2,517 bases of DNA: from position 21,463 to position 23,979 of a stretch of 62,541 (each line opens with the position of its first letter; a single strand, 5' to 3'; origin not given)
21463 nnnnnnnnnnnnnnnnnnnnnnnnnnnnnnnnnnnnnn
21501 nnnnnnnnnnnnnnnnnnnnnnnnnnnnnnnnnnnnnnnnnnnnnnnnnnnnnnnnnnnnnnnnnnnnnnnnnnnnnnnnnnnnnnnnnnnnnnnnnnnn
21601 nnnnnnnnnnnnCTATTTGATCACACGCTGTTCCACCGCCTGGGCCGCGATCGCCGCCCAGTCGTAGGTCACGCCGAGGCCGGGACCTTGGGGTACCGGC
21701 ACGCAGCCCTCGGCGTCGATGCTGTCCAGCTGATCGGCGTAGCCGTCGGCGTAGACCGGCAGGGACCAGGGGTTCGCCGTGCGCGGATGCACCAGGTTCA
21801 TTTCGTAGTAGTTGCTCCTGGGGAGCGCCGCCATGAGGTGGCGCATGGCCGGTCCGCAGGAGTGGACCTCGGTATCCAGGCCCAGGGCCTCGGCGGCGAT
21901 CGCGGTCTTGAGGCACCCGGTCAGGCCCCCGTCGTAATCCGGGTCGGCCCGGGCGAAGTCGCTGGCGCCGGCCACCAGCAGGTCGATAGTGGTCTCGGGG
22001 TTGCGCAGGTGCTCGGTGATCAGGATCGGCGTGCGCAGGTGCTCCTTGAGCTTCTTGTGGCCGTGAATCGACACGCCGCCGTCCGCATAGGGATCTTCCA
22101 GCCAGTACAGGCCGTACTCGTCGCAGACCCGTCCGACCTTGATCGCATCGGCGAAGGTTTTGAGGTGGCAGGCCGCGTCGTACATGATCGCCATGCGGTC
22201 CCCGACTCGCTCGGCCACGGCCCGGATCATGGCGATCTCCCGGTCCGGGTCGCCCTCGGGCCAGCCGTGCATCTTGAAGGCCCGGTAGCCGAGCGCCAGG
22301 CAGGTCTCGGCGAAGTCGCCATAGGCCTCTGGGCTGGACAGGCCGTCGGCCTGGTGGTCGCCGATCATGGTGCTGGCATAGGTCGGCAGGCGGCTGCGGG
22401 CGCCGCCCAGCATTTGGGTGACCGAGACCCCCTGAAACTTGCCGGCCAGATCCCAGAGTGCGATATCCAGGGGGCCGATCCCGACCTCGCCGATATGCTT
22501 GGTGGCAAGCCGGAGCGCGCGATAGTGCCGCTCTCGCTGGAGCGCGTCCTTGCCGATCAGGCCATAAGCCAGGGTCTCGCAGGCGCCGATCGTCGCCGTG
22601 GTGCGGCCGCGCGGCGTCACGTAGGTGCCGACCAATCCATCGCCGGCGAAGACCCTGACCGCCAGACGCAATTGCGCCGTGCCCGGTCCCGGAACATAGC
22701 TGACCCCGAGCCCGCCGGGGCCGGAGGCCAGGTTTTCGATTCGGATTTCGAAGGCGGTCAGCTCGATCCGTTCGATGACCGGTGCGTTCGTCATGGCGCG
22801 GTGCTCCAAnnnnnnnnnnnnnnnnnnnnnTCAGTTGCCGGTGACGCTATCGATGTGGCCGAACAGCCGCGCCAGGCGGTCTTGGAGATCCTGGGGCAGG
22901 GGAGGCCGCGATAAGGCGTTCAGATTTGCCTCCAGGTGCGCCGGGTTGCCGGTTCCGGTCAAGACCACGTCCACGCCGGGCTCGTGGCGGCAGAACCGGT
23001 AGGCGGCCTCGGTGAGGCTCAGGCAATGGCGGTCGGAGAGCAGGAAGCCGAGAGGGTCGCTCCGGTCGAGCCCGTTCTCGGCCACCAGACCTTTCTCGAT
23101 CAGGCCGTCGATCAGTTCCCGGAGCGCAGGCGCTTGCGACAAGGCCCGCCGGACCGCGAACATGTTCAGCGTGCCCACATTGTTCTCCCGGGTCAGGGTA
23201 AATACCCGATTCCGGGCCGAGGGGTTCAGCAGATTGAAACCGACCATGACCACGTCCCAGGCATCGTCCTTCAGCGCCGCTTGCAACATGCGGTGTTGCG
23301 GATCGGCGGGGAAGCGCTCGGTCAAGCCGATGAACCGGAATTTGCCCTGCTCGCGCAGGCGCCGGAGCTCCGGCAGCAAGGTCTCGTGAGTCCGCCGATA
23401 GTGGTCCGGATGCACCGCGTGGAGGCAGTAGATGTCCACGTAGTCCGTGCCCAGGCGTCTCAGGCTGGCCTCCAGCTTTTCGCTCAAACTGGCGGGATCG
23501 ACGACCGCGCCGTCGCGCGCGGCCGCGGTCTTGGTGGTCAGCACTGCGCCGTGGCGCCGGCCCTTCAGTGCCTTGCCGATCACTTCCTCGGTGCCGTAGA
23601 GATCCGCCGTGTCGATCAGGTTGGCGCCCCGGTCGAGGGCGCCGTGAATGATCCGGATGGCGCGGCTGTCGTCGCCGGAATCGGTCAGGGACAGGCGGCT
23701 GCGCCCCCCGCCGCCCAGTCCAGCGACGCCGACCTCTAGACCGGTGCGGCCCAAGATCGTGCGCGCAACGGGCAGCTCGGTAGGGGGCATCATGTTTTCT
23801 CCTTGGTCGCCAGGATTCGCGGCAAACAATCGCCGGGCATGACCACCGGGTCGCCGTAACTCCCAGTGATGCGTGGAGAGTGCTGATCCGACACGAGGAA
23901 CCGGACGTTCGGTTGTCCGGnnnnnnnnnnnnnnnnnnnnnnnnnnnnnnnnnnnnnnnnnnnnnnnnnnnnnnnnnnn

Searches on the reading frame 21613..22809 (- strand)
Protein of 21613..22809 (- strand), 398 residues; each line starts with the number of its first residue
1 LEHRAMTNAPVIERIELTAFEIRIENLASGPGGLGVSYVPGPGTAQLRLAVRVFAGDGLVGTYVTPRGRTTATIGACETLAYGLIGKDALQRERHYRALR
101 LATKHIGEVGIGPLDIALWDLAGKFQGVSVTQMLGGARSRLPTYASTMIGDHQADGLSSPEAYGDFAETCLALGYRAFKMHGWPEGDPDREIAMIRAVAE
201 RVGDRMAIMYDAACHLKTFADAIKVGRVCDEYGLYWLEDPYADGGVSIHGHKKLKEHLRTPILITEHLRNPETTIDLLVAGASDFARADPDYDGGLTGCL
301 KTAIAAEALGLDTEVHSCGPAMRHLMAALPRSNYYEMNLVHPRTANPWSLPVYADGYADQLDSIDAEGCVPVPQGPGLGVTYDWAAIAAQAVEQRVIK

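Call 7: search_protein_families(library=pfam, proteins=[window:21613-22809:-])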
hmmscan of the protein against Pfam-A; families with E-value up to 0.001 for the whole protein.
window:21613-22809:- (398 aa): 2 families
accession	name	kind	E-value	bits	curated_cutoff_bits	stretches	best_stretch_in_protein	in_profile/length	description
PF13378.12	MR_MLE_C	-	1.2e-42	146.6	29.4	1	166-385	5-218/219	Enolase C-terminal domain-like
PF02746.21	MR_MLE_N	-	7.9e-07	29.7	22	1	50-135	30-117/117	Mandelate racemase / muconate lactonizing enzyme, N-terminal domain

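Call 22: search_protein_families(library=ncbifam, proteins=[window:21613-22809:-], max_evalue=1e-10)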
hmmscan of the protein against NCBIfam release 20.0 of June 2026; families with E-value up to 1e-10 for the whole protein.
window:21613-22809:- (398 aa): 7 families
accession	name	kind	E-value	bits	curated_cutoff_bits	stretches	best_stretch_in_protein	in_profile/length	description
NF047820.1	TalGalacDh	equivalog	4.9e-31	108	500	1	60-383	52-357/371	L-talarate/galactarate dehydratase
NF010624.0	PRK14017.1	equivalog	1.6e-19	70.3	311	1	52-393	19-363/382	galactonate dehydratase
NF040790.2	glucon_galact_dh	equivalog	7.9e-19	67.7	750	1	48-393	25-372/390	bifunctional D-gluconate/D-galactonate dehydratase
NF011968.0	PRK15440.1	equivalog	3.5e-17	62.4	393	1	49-381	60-382/395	L-rhamnonate dehydratase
NF040866.1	AraD_Arch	equivalog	7.9e-17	61.3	650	1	96-334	88-318/372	arabinonate dehydratase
NF011654.0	PRK15072.1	subfamily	1.9e-16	60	430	0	193-318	194-316/404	D-galactonate dehydratase family protein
NF043051.1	ManoateDhtManD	equivalog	4.1e-16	58.8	550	0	194-328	194-325/403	D-mannonate dehydratase ManD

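Call 23: search_solved_structures(query=window:21613-22809:-, max_evalue=1e-20)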
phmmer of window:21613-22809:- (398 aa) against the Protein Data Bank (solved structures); distinct sequences matched with E-value up to 1e-20: 14.
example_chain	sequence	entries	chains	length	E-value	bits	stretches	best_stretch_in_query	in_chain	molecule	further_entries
4hcd_A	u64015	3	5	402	1.9e-42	148.9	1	79-387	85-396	Isomerase/lactonizing enzyme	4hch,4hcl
1rvk_A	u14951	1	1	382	1.9e-42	148.9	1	80-387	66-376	isomerase/lactonizing enzyme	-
4mmw_A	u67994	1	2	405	2e-42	148.9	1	80-387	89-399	Isomerase/lactonizing enzyme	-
3bjs_A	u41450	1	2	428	4e-23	85.3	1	45-385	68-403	Mandelate racemase/muconate lactonizing enzyme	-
3ozm_A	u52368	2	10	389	3e-22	82.4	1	100-391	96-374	Putative mandelate racemase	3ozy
3h12_A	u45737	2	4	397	3.2e-22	82.3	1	100-391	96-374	mandelate racemase | Putative mandelate racemase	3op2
4jhm_A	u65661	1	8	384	5.5e-22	81.6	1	51-389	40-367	Mandelate racemase / muconate lactonizing enzyme, C-terminal domain protein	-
4hnc_A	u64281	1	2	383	1.5e-21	80.1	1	111-336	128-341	Mandelate racemase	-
3toy_A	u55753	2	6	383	2.6e-21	79.3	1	107-337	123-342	Mandelate racemase/muconate lactonizing enzyme family protein | Mandelate racemase/muconate lactonizing enzyme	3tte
1mdl_A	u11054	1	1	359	4.3e-21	78.6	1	112-336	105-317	MANDELATE RACEMASE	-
1mns_A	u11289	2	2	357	4.9e-21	78.4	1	112-336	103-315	MANDELATE RACEMASE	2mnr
1mdr_A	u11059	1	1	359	5e-21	78.4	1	112-336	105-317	MANDELATE RACEMASE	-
3uxk_A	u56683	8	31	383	5.9e-21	78.2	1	112-336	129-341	Mandelate racemase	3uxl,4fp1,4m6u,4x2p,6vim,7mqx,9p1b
1dtn_A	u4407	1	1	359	8.7e-21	77.6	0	112-336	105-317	MANDELATE RACEMASE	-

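Call 35: search_solved_structures(query=window:21613-22809:-, max_evalue=1e-30, show_alignments=1)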
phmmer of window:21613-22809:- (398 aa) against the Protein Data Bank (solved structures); distinct sequences matched with E-value up to 1e-30: 3.
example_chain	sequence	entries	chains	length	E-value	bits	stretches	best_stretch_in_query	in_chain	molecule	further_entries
4hcd_A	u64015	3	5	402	1.9e-42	148.9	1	79-387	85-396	Isomerase/lactonizing enzyme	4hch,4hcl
1rvk_A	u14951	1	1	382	1.9e-42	148.9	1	80-387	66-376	isomerase/lactonizing enzyme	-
4mmw_A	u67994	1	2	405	2e-42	148.9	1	80-387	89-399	Isomerase/lactonizing enzyme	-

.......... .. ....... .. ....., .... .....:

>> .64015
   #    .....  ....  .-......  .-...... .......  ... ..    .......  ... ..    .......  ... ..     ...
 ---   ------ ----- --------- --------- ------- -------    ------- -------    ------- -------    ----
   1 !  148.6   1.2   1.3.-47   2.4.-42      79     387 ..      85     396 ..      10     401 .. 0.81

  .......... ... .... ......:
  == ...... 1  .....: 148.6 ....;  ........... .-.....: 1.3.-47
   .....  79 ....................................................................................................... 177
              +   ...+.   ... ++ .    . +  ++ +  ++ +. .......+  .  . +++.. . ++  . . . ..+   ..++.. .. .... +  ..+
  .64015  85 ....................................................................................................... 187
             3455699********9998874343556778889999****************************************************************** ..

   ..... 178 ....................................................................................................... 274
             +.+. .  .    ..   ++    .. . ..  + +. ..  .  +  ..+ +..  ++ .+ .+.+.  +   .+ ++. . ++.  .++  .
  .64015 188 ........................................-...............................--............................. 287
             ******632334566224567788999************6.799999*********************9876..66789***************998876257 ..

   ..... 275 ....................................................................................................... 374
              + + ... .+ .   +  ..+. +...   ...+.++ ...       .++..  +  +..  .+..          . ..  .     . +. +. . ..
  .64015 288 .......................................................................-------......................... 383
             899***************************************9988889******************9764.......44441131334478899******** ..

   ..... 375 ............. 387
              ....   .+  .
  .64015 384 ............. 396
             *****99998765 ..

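Call 36: find_homologous_proteins(query=window:21613-22809:-, max_evalue=1e-30)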
Query window:21613-22809:- (398 aa): 1915 proteins with E <= 1e-30 among 8000 candidates; the best 120 are listed.
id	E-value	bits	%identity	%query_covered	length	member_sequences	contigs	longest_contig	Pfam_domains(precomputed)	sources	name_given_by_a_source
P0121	1.8e-262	888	98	99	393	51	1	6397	PF13378.13,PF02746.22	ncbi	-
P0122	1.3e-239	813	89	99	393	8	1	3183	PF13378.13,PF02746.22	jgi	jgi:L-alanine-DL-glutamate epimerase-like enolase superfamily enzyme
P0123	8.1e-191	652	71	99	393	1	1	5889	PF13378.13,PF02746.22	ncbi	-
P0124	4.1e-189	647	69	99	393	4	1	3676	PF13378.13,PF02746.22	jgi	jgi:L-alanine-DL-glutamate epimerase-like enolase superfamily enzyme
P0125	2.7e-188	644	72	99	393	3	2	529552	PF13378.13,PF02746.22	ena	-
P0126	2.4e-186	638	69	99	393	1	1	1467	PF13378.13,PF02746.22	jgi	jgi:L-alanine-DL-glutamate epimerase-like enolase superfamily enzyme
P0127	5.4e-185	633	68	99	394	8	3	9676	PF13378.13,PF02746.22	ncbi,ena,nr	ncbi:MAG: mandelate racemase/muconate lactonizing protein [Candidatus Competibacteraceae bacterium]|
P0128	1.2e-184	632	69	100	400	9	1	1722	PF13378.13,PF02746.22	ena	-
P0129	2.3e-184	631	69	98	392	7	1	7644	PF13378.13,PF02746.22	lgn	-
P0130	3.6e-184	631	68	98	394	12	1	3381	PF13378.13,PF02746.22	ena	-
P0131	7.3e-184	630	68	99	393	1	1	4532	PF13378.13,PF02746.22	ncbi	ncbi:MAG: enolase C-terminal domain-like protein [Gammaproteobacteria bacterium]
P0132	2.2e-183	628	68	99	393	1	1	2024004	PF13378.13,PF02746.22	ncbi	-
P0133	1.3e-182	625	68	99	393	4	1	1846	PF13378.13,PF02746.22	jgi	jgi:L-alanine-DL-glutamate epimerase-like enolase superfamily enzyme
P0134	5.1e-182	623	68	98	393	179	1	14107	PF13378.13,PF02746.22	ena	-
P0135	9.6e-182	623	67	99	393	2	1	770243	PF13378.13,PF02746.22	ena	-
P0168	1.3e-172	592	65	99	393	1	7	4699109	PF13378.13,PF02746.22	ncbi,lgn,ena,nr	ncbi:MAG: mandelate racemase/muconate lactonizing protein [Gammaproteobacteria bacterium]|nr:mandela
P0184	8.1e-170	583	66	99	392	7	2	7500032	PF13378.13,PF02746.22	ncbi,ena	-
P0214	2.6e-165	568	62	98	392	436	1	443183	PF13378.13,PF02746.22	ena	-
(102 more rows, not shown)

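Call 37: find_encoding_contigs(protein=P0184, flank=8000, max_places=2)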
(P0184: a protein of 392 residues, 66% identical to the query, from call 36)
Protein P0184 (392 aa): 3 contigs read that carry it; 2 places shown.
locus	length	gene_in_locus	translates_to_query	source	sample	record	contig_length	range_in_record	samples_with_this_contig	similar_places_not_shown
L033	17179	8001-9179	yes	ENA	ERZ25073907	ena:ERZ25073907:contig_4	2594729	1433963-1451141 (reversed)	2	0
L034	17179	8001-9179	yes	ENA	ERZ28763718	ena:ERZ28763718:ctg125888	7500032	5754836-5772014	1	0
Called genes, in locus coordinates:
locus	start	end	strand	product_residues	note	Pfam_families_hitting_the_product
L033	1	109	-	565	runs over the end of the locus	PF00361:Proton_antipo_M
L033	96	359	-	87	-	-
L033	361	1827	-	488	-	PF00662:Proton_antipo_N (faint), PF00361:Proton_antipo_M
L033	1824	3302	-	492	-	PF10125:NADHdeh_related (weak), PF00361:Proton_antipo_M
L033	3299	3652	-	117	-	PF00420:Oxidored_q2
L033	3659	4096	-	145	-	PF04039:MnhB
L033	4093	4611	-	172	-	PF13244:MbhD, PF20501:MbhE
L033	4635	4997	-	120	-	PF03334:PhaG_MnhG_YufB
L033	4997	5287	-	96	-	PF04066:MrpF_PhaF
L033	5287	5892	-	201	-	PF01899:MNHE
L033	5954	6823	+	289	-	PF02668:TauD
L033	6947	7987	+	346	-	PF14226:DIOX_N, PF03171:2OG-FeII_Oxy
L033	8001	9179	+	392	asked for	PF02746:MR_MLE_N, PF13378:MR_MLE_C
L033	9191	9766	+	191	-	PF13489:Methyltransf_23, PF01209:Ubie_methyltran (weak), PF05175:MTS (weak), PF00891:Methyltransf_2 (weak), PF13847:Methyltransf_31, PF08241:Methyltransf_11, PF08242:Methyltransf_12, PF13649:Methyltransf_25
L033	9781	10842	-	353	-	PF00211:Guanylate_cyc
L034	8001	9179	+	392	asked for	PF02746:MR_MLE_N, PF13378:MR_MLE_C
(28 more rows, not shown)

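Call 38: find_encoding_contigs(protein=P0168, flank=8000, max_places=2)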
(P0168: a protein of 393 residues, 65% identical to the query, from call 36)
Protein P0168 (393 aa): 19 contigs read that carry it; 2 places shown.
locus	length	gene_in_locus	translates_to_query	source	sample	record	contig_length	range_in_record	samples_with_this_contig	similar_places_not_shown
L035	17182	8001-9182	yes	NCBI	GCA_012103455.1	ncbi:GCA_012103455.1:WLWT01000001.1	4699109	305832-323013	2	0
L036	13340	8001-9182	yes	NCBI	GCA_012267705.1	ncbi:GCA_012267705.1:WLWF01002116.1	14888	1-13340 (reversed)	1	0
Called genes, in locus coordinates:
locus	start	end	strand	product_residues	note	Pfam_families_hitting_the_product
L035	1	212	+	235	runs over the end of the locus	PF13592:HTH_33, PF13358:DDE_3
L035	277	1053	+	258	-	PF03480:DctP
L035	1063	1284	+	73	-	-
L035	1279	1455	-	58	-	-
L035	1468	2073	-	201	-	PF01609:DDE_Tnp_1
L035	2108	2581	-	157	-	PF14294:DUF4372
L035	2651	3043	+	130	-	-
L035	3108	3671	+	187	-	PF04290:DctQ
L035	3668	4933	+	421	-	PF06808:DctM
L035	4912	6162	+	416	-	PF00070:Pyr_redox (faint), PF00890:FAD_binding_2 (faint), PF01593:Amino_oxidase, PF12831:FAD_oxidored (faint), PF13450:NAD_binding_8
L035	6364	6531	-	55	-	-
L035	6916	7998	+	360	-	PF00296:Bac_luciferase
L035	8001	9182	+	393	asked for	PF02746:MR_MLE_N, PF13378:MR_MLE_C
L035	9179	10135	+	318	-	PF08240:ADH_N, PF00107:ADH_zinc_N, PF13602:ADH_zinc_N_2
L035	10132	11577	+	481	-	PF01979:Amidohydro_1, PF07969:Amidohydro_3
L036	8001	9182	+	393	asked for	PF02746:MR_MLE_N, PF13378:MR_MLE_C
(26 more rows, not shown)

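Call 39: find_encoding_contigs(protein=P0214, flank=8000, max_places=2)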
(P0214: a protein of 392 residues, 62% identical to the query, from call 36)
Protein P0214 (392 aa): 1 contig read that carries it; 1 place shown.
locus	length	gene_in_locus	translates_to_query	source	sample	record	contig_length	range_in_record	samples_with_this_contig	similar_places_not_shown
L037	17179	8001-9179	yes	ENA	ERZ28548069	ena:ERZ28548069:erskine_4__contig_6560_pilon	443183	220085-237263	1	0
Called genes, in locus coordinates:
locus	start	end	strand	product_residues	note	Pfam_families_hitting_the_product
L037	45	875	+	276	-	PF05721:PhyH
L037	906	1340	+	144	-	PF00903:Glyoxalase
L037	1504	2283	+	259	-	PF01261:AP_endonuc_2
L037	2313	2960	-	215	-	PF06283:ThuA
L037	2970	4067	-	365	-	PF01408:GFO_IDH_MocA, PF02894:GFO_IDH_MocA_C, PF22725:GFO_IDH_MocA_C3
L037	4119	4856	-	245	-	PF00528:BPD_transp_1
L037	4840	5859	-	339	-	PF00528:BPD_transp_1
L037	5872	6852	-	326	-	PF01547:SBP_bac_1, PF13416:SBP_bac_8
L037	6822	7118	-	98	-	-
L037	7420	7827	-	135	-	-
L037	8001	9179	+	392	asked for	PF02746:MR_MLE_N, PF13378:MR_MLE_C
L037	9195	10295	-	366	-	PF02746:MR_MLE_N, PF13378:MR_MLE_C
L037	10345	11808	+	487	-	PF00884:Sulfatase, PF16347:SGSH_C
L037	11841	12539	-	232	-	PF00392:GntR, PF07729:FCD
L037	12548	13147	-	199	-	PF00884:Sulfatase, PF16347:SGSH_C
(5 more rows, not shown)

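Call 61: find_encoding_contigs(protein=P0260, flank=10000, max_places=3)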
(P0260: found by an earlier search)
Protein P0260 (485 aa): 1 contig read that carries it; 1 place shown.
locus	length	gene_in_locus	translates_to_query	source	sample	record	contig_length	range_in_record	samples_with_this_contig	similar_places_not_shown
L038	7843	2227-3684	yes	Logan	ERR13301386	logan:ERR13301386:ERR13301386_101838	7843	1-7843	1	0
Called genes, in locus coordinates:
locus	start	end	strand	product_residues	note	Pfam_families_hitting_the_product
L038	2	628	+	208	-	?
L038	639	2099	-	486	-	PF00884:Sulfatase, PF01663:Phosphodiest (weak), PF16347:SGSH_C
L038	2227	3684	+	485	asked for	PF00884:Sulfatase, PF01663:Phosphodiest (faint), PF16347:SGSH_C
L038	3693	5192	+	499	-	PF00884:Sulfatase, PF01663:Phosphodiest (faint), PF16347:SGSH_C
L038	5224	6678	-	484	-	PF00884:Sulfatase, PF01663:Phosphodiest (faint), PF16347:SGSH_C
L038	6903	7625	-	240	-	PF03737:RraA-like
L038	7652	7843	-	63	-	?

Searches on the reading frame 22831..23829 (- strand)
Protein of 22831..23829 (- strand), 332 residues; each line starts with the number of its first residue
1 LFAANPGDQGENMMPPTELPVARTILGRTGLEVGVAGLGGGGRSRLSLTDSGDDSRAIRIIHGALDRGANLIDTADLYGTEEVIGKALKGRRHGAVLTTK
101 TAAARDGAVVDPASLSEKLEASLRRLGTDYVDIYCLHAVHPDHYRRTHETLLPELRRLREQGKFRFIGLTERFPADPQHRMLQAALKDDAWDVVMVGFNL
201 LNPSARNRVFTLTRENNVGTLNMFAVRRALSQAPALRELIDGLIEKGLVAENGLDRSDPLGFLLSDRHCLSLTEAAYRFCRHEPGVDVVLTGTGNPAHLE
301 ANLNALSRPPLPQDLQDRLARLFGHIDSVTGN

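Call 7: search_protein_families(library=pfam, proteins=[window:22831-23829:-])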
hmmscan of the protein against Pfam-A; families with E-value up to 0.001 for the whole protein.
window:22831-23829:- (332 aa): 1 family
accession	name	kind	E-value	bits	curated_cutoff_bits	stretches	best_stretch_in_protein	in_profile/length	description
PF00248.27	Aldo_ket_red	-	1.2e-36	126.7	24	1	42-315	13-282/291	Aldo/keto reductase family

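Call 22: search_protein_families(library=ncbifam, proteins=[window:22831-23829:-], max_evalue=1e-10)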
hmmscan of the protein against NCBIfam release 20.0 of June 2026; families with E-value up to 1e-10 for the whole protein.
window:22831-23829:- (332 aa): 1 family
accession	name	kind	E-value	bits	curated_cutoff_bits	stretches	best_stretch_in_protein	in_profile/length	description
NF049922.1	MethglyxlRedYdjG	equivalog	5.6e-16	58.5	550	1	26-218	6-212/326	NADH-dependent methylglyoxal reductase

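Call 46: search_solved_structures(query=window:22831-23829:-, max_evalue=1e-15)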
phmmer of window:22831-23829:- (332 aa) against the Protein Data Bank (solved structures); distinct sequences matched with E-value up to 1e-15: 8.
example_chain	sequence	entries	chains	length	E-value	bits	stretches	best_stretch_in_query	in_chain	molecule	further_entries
9w6y_A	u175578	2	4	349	1.5e-19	73.7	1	25-315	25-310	L-galactose dehydrogenase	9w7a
1pz1_A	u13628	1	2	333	4.5e-19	72.2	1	24-302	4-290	General stress protein 69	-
1pyf_A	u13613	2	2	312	4.6e-19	72.1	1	24-226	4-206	IolS protein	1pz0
1ynp_A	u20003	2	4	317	2.1e-18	70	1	51-320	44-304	oxidoreductase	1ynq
3uyi_A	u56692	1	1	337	9.1e-17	64.6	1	23-317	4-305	Perakine reductase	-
3v0u_A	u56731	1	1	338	1.3e-16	64.1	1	23-317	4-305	Perakine reductase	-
3v0s_A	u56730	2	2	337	1.4e-16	63.9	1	23-317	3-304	Perakine reductase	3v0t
4xk2_A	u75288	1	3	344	7e-16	61.7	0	25-171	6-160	Aldo/keto reductase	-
